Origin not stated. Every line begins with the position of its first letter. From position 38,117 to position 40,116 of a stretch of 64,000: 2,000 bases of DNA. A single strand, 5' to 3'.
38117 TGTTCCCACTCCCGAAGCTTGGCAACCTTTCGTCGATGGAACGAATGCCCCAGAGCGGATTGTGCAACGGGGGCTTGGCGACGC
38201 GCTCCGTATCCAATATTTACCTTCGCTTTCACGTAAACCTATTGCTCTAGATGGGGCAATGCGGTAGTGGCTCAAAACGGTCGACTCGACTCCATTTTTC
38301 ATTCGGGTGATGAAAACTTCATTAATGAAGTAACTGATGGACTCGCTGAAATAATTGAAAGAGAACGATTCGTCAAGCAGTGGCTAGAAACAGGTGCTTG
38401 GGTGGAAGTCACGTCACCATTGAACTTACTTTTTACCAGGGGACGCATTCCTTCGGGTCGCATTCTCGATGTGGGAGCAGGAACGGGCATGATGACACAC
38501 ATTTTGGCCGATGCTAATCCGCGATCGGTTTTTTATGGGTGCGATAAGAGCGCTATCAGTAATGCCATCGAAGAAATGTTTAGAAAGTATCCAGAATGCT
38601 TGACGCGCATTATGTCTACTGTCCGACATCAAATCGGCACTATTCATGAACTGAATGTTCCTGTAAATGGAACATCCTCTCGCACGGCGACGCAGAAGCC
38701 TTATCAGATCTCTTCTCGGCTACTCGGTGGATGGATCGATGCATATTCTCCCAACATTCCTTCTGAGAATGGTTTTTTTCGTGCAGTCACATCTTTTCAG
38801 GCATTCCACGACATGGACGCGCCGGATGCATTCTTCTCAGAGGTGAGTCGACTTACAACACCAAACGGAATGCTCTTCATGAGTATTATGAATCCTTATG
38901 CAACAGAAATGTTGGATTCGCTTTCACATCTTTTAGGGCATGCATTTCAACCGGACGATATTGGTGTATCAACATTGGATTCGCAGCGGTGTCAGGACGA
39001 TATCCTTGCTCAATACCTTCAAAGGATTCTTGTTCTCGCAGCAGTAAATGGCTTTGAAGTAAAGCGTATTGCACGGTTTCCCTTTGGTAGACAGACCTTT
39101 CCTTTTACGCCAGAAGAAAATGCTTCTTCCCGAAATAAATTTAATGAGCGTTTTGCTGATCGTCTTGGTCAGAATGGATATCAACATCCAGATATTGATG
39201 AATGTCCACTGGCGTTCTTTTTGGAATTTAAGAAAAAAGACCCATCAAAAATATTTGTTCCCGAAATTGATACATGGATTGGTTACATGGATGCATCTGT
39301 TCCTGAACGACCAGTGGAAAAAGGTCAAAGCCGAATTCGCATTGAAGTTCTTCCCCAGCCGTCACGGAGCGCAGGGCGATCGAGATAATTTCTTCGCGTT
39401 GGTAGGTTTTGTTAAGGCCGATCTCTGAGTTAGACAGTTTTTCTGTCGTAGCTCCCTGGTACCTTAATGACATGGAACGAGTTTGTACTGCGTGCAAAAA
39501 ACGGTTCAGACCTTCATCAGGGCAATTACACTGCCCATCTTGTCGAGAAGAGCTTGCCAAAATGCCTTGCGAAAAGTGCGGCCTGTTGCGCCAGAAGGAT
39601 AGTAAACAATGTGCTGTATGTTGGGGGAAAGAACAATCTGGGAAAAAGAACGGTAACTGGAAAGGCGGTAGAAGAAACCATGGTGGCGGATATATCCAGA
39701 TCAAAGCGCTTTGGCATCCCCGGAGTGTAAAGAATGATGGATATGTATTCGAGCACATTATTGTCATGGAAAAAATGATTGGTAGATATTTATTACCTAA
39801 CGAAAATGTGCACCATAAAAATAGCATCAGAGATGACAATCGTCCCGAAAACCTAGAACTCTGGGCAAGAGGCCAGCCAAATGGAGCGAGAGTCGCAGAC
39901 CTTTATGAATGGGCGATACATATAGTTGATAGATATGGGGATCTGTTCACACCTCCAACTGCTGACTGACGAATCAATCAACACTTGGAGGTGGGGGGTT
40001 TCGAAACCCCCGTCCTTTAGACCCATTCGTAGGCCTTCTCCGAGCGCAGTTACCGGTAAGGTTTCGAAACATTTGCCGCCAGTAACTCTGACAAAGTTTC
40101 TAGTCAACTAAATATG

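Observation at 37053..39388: Tandem, translationally coupled, highly diverged methyltransferase-fold paralogs with shared unknown N- and C-terminal extensions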

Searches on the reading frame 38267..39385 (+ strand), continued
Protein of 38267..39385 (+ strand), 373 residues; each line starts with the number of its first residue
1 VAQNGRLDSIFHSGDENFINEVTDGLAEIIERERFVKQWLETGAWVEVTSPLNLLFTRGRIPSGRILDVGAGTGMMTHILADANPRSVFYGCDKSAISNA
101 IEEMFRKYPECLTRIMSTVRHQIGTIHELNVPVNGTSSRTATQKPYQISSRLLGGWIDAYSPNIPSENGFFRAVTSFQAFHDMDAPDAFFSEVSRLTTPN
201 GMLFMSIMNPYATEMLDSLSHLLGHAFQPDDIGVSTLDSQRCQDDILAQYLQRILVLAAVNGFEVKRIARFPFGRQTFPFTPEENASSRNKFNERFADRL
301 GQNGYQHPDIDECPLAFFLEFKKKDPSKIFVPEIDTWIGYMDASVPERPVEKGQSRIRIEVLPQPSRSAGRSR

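Call 58: find_related_loci(query=A3, collection=viral_contigs, flank=5000)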
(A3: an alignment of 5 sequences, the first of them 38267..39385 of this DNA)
Query A3 (373 aa) in viral_contigs; peptide patterns used: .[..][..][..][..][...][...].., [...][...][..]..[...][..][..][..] (x = any residue, [..] = any of these).
147 stretches matched a pattern, but none encodes a relative of the query by tblastn (E <= 1e-3).
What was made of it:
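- There are no family members in IMG/VR (call 58).
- Tried and rejected: IMG/VR gave none (call 58).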

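Call 73: predict_structure(alignment_id=A6)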
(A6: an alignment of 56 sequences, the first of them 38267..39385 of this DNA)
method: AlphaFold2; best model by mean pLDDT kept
length: 373 residues; sequences in the alignment: 56
mean_pLDDT: 76.0   pTM: 0.81
mean pLDDT of the five models: 76.0, 72.5, 68.3, 67.0, 65.1
residues with pLDDT >= 90: 103; 70-90: 147; 50-70: 74; < 50: 49
segments of 3 or more residues with pLDDT < 50: 1-15, 19-30, 129-141, 367-373
pLDDT, mean of each block of 10 residues (from residue 1): 39 47 45 61 57 88 96 87 92 77 80 76 60 45 54 87 95 95 89 98 92 72 85 84 78 94 94 59 80 82 69 83 96 78 70 82 60 34
secondary structure, 60 per line:
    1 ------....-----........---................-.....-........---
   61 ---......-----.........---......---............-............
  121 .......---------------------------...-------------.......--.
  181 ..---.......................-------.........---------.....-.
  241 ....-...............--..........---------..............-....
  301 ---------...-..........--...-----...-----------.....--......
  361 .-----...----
elements in order: H7-10 H16-23 H27-42 H44-48 H50-57 E64-69 H75-83 E87-92 H96-107 H109-127 E155-157 E171-177 H186-196 E197-208 H216-224 H234-238 H240-244 H246-260 E263-272 H282-295 H297-300 E314-323 E348-352 E355-361
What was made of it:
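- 38267..39388 (+): Gene B: 373-aa class I SAM-methyltransferase paralog. It is the conserved and presumably catalytic copy, with motif I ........, GCD and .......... The AF2 model has pLDDT 76 and pTM 0.81 and shows a seven-strand core (call 73).
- On Class I (seven-beta-strand, Rossmann-like) SAM-dependent methyltransferase superfamily: The AF2 model of B has pLDDT 76 and pTM 0.81, with strands at 64-69, 87-92, 155-157, 171-177, 197-208, 263-272 and 314-323 (call 73).
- Tried and rejected: The second run, with 56 sequences, succeeded (call 73).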

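Call 75: fold_search(model_id=the predicted structure, library=pdb)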
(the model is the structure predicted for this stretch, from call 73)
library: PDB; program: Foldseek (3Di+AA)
matches with E <= 10: 1696; with E <= 0.001: 559
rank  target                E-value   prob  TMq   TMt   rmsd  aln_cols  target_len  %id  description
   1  6uvq_A                7.3e-09  1.00  0.36  0.50  11.4       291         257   13  Crystal structure of Apo AtmM (released 2020-11-25)
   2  4pne_A                1.5e-08  1.00  0.39  0.53   9.4       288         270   17  Crystal Structure of the [4+2]-Cyclase SpnF (released 2015-02-18)
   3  2avn_A                1.8e-08  1.00  0.37  0.53  10.3       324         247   18  CRYSTAL STRUCTURE OF A UBIQUINONE/MENAQUINONE BIOSYNTHESIS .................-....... PROTEIN (TM1389) FROM THERMOTOGA  (released 2005-10-18)
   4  1xxl_A                1.9e-08  1.00  0.35  0.53   8.6       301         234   13  The crystal structure of YcgJ protein from Bacillus subitilis at 2.1 A resolution (released 2004-11-23)
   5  1vl5_A                2.7e-08  1.00  0.37  0.56   8.6       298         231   14  CRYSTAL STRUCTURE OF A PUTATIVE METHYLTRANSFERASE (BH2331) FROM BACILLUS HALODURANS C-125 AT 1.95 A RESOLUTION (released 2004-08-17)
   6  3l8d                  3.1e-08  1.00  0.40  0.71   9.2       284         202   14  Crystal structure of methyltransferase from Bacillus Thuringiensis (released 2010-01-12)
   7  7ec0_A                3.2e-08  1.00  0.32  0.46  11.1       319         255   14  Crystal structure of juvenile hormone acid methyltransferase JHAMT in complex with S-Adenosyl homocysteine and methyl  (released 2021-09-29)
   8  3cc8                  3.9e-08  1.00  0.37  0.62  10.2       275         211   12  Crystal structure of a putative methyltransferase (bce_1332) from bacillus cereus atcc 10987 at 1.64 A resolution (released 2008-03-04)
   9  4pne_B                5.1e-08  1.00  0.39  0.52   9.0       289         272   18  Crystal Structure of the [4+2]-Cyclase SpnF (released 2015-02-18)
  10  3mgg_A                5.4e-08  1.00  0.34  0.49  10.3       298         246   14  Crystal Structure of Methyl Transferase from Methanosarcina mazei (released 2010-04-21)
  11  2o57_C                5.8e-08  1.00  0.36  0.48   9.8       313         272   14  Crystal Structure of a putative sarcosine dimethylglycine methyltransferase from Galdieria sulphuraria (released 2006-12-19)
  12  3ccf_A                7.2e-08  1.00  0.34  0.50  10.3       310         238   16  Crystal structure of putative methyltransferase (YP_321342.1) from Anabaena variabilis ATCC 29413 at 1.90 A resolution (released 2008-03-11)
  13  2o57_B                7.7e-08  1.00  0.36  0.47   9.8       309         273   14  Crystal Structure of a putative sarcosine dimethylglycine methyltransferase from Galdieria sulphuraria (released 2006-12-19)
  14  1p91_A                8.1e-08  1.00  0.34  0.46   9.3       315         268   16  Crystal Structure of RlmA(I) enzyme: 23S rRNA n1-G745 methyltransferase (NORTHEAST STRUCTURAL GENOMICS CONSORTIUM TARG (released 2004-03-30)
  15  7ebx                  8.6e-08  1.00  0.31  0.43  10.3       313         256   15  Crystal structure of juvenile hormone acid methyltransferase JHAMT in complex with S-adenosyl-L-homocysteine. (released 2021-09-29)
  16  2o57_D                9.1e-08  1.00  0.37  0.50   8.4       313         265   15  Crystal Structure of a putative sarcosine dimethylglycine methyltransferase from Galdieria sulphuraria (released 2006-12-19)
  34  2o57_A                2.9e-07  1.00  0.37  0.47  10.4       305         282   13  Crystal Structure of a putative sarcosine dimethylglycine methyltransferase from Galdieria sulphuraria (released 2006-12-19)
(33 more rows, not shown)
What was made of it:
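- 38267..39388 (+): Foldseek matches methyltransferase cores (call 75).
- On Class I (seven-beta-strand, Rossmann-like) SAM-dependent methyltransferase superfamily: There are 559 PDB matches at E<=1e-3, and all of the top ones are class I methyltransferases (call 75).
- Closest known: Generic Methyltransf_11/23/25-type class I SAM-dependent small-molecule methyltransferases. Same: These are the best Foldseek matches, with E 7e-9 to 5e-7 and TM 0.5-0.7 relative to the target (call 75).
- Fold neighbours are monofunctional small-molecule methyltransferases (call 75). RlmA(I) and 16S A1408 methyltransferases are among the fold hits (call 75).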

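Call 78: fold_search(model_id=the predicted structure, library=viral)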
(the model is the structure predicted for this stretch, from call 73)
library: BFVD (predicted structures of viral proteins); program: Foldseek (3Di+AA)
matches with E <= 10: 926; with E <= 0.001: 91
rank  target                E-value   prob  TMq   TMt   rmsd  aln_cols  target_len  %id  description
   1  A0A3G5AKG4            1.1e-07  1.00  0.36  0.25  16.2       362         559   15  Class I SAM-dependent methyltransferase [Sylvanvirus sp.]
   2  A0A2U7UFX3            2.1e-07  1.00  0.33  0.41  11.5       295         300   12  Methyltransferase 11 [Pandoravirus macleodensis]
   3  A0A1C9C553            5.6e-07  1.00  0.31  0.40  13.3       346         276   14  Putative mRNA cap guanine-N7 methyltransferase [Heterosigma akashiwo virus 01]
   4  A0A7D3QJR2            1.1e-06  1.00  0.27  0.27  13.6       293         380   13  (no name in the UniProt tables at hand)
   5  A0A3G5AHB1            1.3e-06  1.00  0.33  0.43  17.1       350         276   14  Methyltransferase type 11 domain-containing protein [Satyrvirus sp.]
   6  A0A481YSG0            1.9e-06  1.00  0.34  0.48  12.8       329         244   13  SAM dependent methyltransferase [Marseillevirus LCMAC101]
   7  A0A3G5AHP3            2.8e-06  1.00  0.32  0.27  14.7       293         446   16  Methyltransferase type 11 domain-containing protein [Sylvanvirus sp.]
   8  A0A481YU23            3.5e-06  1.00  0.36  0.12  14.4       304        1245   15  DNA ligase [Marseillevirus LCMAC103]
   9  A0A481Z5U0            3.7e-06  1.00  0.32  0.13  12.1       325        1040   13  Phosphorylated CTD interacting factor 1 WW domain protein [Pithovirus LCPAC103]
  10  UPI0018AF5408         3.7e-06  1.00  0.37  0.47  13.1       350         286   11  (no name look-up for this kind of identifier)
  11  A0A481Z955            5.0e-06  1.00  0.31  0.38  14.5       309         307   13  SAM dependent methyltransferase [Pithovirus LCPAC304]
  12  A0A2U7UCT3            5.3e-06  1.00  0.36  0.40   9.5       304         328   12  Methyltransferase 25 [Pandoravirus neocaledonia]
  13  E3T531                6.3e-06  1.00  0.35  0.25  11.5       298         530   13  Putative methyltransferase [Cafeteria roenbergensis virus (strain BV-PW1)]
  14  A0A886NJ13            7.4e-06  1.00  0.33  0.34  11.2       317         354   14  (no name in the UniProt tables at hand)
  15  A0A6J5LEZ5            7.4e-06  1.00  0.29  0.41  10.1       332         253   14  AdoMet_MTases domain containing protein [uncultured Caudovirales phage]
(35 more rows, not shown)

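Call 83: list_cluster_members(proteins=[P0001, P0003, P0002, P0005])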
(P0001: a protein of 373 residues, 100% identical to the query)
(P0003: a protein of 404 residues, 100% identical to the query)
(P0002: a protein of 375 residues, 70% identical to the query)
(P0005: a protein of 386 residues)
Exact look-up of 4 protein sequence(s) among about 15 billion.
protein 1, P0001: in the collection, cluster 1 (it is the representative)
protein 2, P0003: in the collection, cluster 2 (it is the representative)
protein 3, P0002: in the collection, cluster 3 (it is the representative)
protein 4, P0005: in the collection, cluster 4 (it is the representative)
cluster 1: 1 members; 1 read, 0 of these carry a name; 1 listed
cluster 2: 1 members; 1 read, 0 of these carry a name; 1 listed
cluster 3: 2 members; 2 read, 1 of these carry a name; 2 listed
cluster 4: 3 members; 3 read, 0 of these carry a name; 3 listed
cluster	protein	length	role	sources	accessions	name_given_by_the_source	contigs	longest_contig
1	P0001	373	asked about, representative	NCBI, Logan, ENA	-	-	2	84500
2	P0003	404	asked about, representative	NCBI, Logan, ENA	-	-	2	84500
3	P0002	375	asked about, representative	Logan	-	-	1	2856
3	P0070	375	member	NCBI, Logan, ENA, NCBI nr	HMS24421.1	MAG TPA: class I SAM-dependent methyltransferase [Acidimicrobiia bacterium] | class I SAM-dependent methyltransferase [Acidimicrobiia bacterium]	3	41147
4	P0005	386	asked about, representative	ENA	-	-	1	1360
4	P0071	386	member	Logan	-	-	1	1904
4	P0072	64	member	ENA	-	-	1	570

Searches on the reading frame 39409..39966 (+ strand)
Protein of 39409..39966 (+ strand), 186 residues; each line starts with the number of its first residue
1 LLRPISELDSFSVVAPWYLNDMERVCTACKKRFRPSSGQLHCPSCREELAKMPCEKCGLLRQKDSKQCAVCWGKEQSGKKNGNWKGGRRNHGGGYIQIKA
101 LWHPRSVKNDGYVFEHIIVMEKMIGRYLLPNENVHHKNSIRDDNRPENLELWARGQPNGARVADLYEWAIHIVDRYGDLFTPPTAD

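Call 37: search_protein_families(library=pfam, proteins=[window:39409-39966:+], max_evalue=0.01)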
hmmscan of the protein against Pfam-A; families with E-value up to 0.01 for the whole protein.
window:39409-39966:+ (186 aa): 1 family
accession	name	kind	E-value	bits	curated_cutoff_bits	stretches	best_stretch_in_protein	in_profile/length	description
PF13392.12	HNH_3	-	1.1e-08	35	24.8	1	116-151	4-38/46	HNH endonuclease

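Call 38: search_protein_families(library=padloc, proteins=[window:39409-39966:+], max_evalue=0.1)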
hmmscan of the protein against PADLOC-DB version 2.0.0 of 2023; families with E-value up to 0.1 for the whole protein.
window:39409-39966:+ (186 aa): 1 family
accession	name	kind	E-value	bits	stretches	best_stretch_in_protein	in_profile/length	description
PDLC00645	ZorE2|ZorE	-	0.015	12.3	1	133-150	227-244/375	HNH endonuclease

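Call 39: search_protein_families(library=phrogs, proteins=[window:39409-39966:+], max_evalue=0.01)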
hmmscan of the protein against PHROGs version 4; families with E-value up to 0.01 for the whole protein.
window:39409-39966:+ (186 aa): 13 families
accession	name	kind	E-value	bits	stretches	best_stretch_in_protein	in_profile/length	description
phrog_20891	-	DNA, RNA and nucleotide metabolism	7.2e-38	131.4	1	31-178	69-219/219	HNH endonuclease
phrog_7545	-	DNA, RNA and nucleotide metabolism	1.8e-13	52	1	87-152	60-124/160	HNH endonuclease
phrog_10730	-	DNA, RNA and nucleotide metabolism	8.9e-13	49.5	1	84-154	65-134/234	HNH endonuclease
phrog_19902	-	DNA, RNA and nucleotide metabolism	5.7e-08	33.7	1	41-151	13-125/221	HNH endonuclease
phrog_15471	-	DNA, RNA and nucleotide metabolism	7.2e-08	33.5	1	102-153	19-72/183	HNH endonuclease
phrog_99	-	DNA, RNA and nucleotide metabolism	1.5e-07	32.5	1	68-151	135-195/383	HNH endonuclease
phrog_959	-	DNA, RNA and nucleotide metabolism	1.8e-06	28.7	1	116-158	61-103/138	HNH endonuclease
phrog_25114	-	unknown function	1.9e-06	28.9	1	73-150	44-120/156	-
phrog_21964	-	DNA, RNA and nucleotide metabolism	6.2e-06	27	1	102-151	154-202/244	HNH endonuclease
phrog_59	-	DNA, RNA and nucleotide metabolism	0.00016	22.2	1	84-151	161-225/423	HNH endonuclease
phrog_14913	-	DNA, RNA and nucleotide metabolism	0.0028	18.7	1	107-156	34-83/149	HNH endonuclease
phrog_1492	-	DNA, RNA and nucleotide metabolism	0.0053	16.9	1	116-150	115-148/414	HNH endonuclease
phrog_1271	-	DNA, RNA and nucleotide metabolism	0.0069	16.8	0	22-151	176-306/361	HNH endonuclease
